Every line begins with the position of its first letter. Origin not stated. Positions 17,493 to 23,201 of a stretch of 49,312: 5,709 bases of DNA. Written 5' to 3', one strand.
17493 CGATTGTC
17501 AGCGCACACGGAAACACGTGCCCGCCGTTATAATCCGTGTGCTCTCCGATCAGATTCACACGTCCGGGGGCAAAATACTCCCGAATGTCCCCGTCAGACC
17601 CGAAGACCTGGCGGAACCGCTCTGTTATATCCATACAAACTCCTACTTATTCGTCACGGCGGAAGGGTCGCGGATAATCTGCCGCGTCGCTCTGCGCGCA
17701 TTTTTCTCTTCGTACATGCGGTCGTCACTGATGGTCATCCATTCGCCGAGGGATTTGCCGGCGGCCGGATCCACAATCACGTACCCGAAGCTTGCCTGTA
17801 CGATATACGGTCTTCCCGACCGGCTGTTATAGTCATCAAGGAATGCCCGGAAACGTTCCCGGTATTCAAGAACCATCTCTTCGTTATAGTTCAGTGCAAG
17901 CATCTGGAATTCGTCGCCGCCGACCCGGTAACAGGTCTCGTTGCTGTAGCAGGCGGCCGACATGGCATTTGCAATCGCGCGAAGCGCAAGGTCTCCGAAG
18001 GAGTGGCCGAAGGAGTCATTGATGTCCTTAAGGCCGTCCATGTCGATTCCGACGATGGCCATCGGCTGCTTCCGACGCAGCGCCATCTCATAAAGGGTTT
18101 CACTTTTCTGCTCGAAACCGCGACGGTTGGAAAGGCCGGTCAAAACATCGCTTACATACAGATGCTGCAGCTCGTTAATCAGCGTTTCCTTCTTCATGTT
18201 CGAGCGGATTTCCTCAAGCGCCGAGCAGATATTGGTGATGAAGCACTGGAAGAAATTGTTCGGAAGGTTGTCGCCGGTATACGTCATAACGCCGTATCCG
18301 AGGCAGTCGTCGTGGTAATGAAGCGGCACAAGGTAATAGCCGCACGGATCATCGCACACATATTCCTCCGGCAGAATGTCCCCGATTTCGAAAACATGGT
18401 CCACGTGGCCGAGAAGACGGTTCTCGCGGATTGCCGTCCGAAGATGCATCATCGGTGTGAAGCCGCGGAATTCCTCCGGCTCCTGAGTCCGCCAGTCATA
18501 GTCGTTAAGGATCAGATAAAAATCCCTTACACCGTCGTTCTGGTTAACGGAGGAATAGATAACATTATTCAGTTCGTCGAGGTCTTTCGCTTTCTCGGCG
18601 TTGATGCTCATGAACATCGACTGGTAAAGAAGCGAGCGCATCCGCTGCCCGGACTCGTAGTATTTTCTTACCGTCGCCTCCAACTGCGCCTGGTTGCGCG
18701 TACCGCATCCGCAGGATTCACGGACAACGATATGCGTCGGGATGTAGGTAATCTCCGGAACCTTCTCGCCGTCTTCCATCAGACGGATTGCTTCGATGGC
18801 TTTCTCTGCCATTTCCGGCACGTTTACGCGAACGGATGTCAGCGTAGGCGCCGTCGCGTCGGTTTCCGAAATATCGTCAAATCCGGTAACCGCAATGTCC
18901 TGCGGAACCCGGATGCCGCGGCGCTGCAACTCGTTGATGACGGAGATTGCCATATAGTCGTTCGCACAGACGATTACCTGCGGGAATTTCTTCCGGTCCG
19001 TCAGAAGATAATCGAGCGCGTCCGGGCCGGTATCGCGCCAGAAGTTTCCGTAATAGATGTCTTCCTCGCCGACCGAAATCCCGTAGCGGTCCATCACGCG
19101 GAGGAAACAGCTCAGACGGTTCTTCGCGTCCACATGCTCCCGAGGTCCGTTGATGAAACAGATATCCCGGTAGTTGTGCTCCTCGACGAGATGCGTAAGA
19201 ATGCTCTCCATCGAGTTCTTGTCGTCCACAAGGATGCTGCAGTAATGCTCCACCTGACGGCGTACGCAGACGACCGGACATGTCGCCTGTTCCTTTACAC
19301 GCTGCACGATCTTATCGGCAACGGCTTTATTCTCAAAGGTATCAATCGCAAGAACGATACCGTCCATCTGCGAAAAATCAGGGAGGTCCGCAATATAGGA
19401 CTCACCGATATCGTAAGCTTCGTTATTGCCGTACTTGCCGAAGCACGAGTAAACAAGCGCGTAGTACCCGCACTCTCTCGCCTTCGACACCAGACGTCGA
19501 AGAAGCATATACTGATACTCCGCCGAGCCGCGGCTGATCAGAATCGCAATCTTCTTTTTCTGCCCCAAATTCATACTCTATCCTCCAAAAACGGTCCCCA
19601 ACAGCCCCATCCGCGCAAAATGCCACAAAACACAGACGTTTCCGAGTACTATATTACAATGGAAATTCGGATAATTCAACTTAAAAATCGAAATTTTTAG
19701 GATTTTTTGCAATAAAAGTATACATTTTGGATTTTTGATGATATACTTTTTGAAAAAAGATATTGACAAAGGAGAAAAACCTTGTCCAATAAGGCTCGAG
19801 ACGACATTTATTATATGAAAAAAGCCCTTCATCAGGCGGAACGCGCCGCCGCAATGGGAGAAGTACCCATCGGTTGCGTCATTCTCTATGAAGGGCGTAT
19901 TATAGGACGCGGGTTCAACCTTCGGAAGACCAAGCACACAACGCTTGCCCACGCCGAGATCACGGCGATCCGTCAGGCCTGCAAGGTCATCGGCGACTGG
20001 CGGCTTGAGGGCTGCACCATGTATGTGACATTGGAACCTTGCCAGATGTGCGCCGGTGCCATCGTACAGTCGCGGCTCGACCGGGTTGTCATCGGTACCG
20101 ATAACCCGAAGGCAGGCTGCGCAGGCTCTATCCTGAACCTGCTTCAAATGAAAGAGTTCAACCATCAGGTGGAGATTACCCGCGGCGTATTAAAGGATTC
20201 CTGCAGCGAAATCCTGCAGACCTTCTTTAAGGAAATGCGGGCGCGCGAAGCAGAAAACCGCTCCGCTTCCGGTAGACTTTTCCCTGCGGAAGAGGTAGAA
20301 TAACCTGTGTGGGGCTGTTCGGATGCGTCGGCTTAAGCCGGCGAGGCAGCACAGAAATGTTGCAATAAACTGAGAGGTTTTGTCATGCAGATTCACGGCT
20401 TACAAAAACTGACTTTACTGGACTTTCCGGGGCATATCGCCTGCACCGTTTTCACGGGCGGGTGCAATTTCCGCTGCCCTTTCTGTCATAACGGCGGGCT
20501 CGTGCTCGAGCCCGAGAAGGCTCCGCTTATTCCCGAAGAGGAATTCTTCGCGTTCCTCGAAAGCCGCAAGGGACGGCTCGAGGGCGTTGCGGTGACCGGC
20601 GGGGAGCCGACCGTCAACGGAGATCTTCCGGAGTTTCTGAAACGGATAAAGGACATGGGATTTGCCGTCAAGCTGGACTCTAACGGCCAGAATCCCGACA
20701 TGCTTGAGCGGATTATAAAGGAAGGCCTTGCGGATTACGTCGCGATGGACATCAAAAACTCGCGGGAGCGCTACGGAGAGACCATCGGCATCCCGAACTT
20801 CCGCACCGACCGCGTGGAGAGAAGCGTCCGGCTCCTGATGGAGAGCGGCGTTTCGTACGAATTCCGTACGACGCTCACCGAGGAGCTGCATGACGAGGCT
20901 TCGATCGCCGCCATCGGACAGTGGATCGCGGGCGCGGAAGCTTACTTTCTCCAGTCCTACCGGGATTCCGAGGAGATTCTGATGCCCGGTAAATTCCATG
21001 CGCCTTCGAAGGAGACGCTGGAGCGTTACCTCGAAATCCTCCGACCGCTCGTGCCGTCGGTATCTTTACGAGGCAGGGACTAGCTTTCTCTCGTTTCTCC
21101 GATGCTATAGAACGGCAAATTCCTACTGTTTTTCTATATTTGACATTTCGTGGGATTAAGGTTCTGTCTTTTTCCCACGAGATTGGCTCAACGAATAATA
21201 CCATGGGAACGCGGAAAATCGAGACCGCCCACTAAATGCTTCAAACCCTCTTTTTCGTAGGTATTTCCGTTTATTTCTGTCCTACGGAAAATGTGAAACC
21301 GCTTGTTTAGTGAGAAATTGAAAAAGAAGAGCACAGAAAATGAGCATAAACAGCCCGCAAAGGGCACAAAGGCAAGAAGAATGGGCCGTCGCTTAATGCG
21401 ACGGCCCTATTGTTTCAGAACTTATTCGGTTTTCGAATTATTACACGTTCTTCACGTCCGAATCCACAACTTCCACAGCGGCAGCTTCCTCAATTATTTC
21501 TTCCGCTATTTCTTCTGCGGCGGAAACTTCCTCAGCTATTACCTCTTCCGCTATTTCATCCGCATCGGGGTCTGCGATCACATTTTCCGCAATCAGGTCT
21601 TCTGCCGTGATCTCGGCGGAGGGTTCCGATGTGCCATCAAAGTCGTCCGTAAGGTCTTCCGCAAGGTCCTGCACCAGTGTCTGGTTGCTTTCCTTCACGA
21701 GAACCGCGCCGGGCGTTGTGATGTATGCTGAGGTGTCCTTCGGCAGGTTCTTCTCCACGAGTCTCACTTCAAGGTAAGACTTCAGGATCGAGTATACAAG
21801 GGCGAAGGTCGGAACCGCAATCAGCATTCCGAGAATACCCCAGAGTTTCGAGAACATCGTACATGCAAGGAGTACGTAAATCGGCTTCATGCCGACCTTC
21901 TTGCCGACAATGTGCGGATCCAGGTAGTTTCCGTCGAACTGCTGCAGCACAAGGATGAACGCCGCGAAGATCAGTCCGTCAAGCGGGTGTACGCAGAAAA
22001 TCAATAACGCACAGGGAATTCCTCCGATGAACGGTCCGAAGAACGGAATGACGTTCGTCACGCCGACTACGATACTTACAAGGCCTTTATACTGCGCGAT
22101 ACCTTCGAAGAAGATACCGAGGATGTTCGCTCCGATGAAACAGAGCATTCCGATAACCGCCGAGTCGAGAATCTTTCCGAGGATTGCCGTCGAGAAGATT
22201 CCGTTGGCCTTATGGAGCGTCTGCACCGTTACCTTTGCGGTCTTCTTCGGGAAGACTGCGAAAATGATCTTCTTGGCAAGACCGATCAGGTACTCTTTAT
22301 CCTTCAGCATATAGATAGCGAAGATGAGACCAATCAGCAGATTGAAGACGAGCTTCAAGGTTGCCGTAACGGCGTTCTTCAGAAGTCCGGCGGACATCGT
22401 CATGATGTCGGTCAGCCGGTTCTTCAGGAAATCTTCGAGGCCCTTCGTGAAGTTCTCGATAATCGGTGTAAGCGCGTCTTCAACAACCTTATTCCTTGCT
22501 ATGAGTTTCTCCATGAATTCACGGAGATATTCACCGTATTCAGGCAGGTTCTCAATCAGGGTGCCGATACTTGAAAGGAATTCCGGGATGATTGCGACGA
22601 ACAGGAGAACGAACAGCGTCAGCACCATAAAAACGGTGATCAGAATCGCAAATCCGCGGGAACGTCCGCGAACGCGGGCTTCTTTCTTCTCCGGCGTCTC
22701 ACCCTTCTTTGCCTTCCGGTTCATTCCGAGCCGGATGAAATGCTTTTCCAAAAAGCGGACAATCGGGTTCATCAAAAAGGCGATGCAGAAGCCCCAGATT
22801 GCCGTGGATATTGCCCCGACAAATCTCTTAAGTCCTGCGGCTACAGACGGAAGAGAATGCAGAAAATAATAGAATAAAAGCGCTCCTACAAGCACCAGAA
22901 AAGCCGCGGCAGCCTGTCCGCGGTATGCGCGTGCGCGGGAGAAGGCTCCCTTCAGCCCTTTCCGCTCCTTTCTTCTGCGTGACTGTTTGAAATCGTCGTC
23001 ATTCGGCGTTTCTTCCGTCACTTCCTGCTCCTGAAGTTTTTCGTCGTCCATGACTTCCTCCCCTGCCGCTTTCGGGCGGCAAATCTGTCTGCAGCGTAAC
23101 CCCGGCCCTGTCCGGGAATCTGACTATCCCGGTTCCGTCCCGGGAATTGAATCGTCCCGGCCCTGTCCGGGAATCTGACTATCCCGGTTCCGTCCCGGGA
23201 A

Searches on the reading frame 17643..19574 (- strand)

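Call 36: search_protein_families(library=pfam, proteins=[window:17643-19574:-], max_evalue=0.01)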
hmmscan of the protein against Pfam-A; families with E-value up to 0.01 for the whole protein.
window:17643-19574:- (643 aa): 4 families
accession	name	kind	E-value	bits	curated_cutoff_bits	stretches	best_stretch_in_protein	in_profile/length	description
PF00990.26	GGDEF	-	5.2e-33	114.5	23.8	1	475-628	3-159/161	Diguanylate cyclase, GGDEF domain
PF13377.12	Peripla_BP_3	-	9e-28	97.9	26.5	1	128-288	3-167/167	Periplasmic binding protein-like domain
PF00532.27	Peripla_BP_1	-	8.4e-10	39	22.2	1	68-254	56-243/281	Periplasmic binding proteins and sugar binding domain of LacI family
PF13407.12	Peripla_BP_4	-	3.1e-07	30.6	35.1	1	74-238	58-222/258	Periplasmic binding protein domain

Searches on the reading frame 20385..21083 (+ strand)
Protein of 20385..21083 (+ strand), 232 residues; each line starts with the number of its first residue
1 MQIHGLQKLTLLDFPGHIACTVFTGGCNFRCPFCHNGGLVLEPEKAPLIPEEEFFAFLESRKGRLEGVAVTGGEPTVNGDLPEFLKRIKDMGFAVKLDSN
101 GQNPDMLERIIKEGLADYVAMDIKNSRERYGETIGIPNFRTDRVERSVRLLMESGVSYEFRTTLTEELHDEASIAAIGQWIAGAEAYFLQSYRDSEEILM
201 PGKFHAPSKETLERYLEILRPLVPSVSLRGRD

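Call 36: search_protein_families(library=pfam, proteins=[window:20385-21083:+], max_evalue=0.01)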
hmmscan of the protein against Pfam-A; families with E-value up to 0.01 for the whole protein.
window:20385-21083:+ (232 aa): 2 families
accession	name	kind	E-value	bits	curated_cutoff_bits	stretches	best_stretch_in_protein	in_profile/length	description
PF04055.27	Radical_SAM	-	1e-20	75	29.5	1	22-158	2-144/166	Radical SAM superfamily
PF13353.11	Fer4_12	-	3.8e-07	30.9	22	1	19-92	7-81/137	4Fe-4S single cluster domain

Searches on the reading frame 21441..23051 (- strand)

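Call 36: search_protein_families(library=pfam, proteins=[window:21441-23051:-], max_evalue=0.01)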
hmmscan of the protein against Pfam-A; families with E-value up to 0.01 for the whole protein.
window:21441-23051:- (536 aa): 1 family
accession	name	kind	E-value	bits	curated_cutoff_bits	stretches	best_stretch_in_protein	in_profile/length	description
PF01594.21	AI-2E_transport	-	1.1e-52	179.7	34.3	1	127-426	44-326/327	AI-2E family transporter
